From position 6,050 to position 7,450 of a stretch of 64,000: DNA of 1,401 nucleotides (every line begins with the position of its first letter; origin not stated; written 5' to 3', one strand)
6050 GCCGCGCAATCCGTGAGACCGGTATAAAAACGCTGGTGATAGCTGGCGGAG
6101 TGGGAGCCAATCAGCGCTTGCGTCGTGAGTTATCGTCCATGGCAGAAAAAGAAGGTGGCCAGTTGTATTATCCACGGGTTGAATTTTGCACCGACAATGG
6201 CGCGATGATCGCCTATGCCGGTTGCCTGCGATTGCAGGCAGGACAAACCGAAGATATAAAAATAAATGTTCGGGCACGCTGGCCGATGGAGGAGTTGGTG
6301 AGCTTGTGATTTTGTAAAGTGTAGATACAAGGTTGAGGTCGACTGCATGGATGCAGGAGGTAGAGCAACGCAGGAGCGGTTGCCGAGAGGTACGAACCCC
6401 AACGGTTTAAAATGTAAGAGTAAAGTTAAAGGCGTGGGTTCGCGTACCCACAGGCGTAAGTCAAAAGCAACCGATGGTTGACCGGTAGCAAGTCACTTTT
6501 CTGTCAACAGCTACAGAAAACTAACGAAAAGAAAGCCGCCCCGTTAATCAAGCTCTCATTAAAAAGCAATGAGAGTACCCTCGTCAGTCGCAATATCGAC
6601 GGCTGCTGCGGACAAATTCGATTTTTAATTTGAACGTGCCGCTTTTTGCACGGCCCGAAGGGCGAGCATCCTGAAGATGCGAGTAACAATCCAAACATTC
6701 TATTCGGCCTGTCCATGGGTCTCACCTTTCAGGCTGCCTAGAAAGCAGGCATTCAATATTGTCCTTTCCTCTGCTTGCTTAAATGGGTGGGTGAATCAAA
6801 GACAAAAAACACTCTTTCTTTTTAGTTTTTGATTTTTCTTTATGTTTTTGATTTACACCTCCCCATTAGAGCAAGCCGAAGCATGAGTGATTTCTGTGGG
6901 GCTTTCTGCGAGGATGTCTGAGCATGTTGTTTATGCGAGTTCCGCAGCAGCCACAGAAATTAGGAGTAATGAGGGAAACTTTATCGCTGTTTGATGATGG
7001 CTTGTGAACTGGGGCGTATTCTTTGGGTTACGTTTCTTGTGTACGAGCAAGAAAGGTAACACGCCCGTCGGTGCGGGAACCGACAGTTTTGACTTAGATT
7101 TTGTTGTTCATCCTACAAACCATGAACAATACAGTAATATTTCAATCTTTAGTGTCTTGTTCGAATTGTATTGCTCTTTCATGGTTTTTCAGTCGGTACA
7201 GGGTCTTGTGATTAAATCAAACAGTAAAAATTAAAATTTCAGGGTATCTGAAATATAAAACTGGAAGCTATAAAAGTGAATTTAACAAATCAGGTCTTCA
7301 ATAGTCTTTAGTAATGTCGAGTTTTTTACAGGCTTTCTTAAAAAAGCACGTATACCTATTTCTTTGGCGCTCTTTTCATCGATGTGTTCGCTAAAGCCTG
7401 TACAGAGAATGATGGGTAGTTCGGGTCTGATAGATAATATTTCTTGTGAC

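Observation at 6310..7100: ORF-less hairpin-rich mosaic element (copy A) abutting the tsaD stop codon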

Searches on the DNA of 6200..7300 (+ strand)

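Call 6: search_rna_families(source=window, start=6200, end=7300, threshold=evalue, max_evalue=10, show_alignments=3)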
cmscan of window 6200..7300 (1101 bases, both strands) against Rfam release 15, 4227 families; matches with E-value up to 10: 16.
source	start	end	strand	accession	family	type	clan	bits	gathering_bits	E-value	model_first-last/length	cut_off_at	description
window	6773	6876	+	RF04261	MIR1861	Gene; miRNA;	-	25.7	88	0.0081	1-110/110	no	MIR1861 microRNA precursor family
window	6771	6878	-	RF03457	MIR173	Gene; miRNA;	-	25.7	70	0.012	1-102/102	no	MIR173 microRNA precursor family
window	6765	6884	-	RF01026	MIR828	Gene; miRNA;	-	24.1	69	0.075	1-115/115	no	MIR828 microRNA precursor family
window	6765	6884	+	RF01026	MIR828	Gene; miRNA;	-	23.4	69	0.11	1-115/115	no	MIR828 microRNA precursor family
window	6773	6878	+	RF00842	MIR403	Gene; miRNA;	-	22.5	70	0.074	1-115/115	no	MIR403 microRNA precursor family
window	6603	6695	+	RF02902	AaHKsRNA22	Gene; sRNA;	-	21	39.8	0.25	1-101/101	no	Aggregatibacter sRNA 22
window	6740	6880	-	RF04184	BTnc060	Gene; sRNA;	-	20.8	228.9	1.3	1-213/213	no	Bacteroides sRNA BTnc060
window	6783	6866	+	RF03598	MIR6024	Gene; miRNA;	-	20.2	72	0.36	1-99/99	no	MIR6024 microRNA precursor family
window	6783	6866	-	RF03598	MIR6024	Gene; miRNA;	-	20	72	0.41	1-99/99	no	MIR6024 microRNA precursor family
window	6771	6875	+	RF04079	MIR161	Gene; miRNA;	-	19.3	90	0.4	1-136/136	no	MIR161 microRNA precursor family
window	6773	6876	-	RF03283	mir-1010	Gene; miRNA;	-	18.9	70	0.58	1-93/93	no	mir-1010 microRNA precursor family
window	6785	6866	+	RF04106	mir-1303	Gene; miRNA;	-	16.7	107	5.3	1-85/85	no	mir-1303 microRNA precursor family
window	6779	6867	+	RF03483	MIR319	Gene; miRNA;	-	16.4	54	3.2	1-92/92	no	MIR319 microRNA precursor family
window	6246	6319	+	RF00571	SNORD65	Gene; snRNA; snoRNA; CD-box;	CL00057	13.3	41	8.4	1-73/73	no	Small nucleolar RNA SNORD65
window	7202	7238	-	RF02143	HYMAI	Gene; lncRNA;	-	12.4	80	8.7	205-241/241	no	Hydatidiform mole associated and imprinted conserved region 1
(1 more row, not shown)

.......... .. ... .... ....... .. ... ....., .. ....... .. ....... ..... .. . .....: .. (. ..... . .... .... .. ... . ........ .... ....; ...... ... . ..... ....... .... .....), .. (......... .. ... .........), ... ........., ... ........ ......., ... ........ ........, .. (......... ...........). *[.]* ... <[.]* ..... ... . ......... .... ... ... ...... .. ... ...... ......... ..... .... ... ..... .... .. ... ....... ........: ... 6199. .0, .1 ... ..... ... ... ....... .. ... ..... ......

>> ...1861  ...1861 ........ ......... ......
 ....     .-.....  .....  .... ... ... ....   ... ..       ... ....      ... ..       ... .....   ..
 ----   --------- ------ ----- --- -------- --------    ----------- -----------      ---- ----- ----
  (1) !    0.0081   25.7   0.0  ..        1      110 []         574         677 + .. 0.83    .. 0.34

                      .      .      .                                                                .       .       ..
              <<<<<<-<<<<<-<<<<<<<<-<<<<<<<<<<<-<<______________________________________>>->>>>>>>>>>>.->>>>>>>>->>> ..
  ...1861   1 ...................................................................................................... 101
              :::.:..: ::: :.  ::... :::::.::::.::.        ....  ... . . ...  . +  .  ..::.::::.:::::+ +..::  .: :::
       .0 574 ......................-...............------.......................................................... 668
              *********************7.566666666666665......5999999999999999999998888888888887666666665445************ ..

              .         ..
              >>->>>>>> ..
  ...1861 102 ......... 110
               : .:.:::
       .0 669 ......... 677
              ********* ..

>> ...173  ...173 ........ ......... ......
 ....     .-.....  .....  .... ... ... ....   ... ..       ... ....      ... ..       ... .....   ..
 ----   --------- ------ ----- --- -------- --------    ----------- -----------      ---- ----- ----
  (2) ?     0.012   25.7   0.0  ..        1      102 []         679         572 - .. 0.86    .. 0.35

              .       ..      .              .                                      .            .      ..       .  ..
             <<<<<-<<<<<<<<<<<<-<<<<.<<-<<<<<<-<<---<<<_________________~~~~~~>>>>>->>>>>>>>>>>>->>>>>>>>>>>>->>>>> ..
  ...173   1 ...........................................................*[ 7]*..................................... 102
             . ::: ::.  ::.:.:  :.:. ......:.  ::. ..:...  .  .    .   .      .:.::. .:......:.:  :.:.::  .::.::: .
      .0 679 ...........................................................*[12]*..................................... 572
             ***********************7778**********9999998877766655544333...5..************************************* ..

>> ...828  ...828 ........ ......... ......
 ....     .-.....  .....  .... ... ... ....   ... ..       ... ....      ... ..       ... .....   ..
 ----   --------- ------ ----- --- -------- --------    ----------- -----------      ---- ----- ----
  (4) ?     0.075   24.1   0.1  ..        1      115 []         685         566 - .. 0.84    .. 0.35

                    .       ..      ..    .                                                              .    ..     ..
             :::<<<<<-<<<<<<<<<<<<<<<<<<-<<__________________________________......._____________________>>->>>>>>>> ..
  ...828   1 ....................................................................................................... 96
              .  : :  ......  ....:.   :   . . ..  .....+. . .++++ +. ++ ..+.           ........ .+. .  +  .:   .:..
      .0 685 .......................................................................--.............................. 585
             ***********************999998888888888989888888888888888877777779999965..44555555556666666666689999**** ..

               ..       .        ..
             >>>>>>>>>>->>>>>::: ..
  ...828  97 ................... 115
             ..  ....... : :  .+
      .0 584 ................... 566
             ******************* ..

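Call 75: search_dna_similar(query=window:6845-7110:+, collection=plasmids, mode=distant, max_evalue=0.001, max_rows=10)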
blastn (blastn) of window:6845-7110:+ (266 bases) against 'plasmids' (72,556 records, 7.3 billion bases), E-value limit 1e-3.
No match.
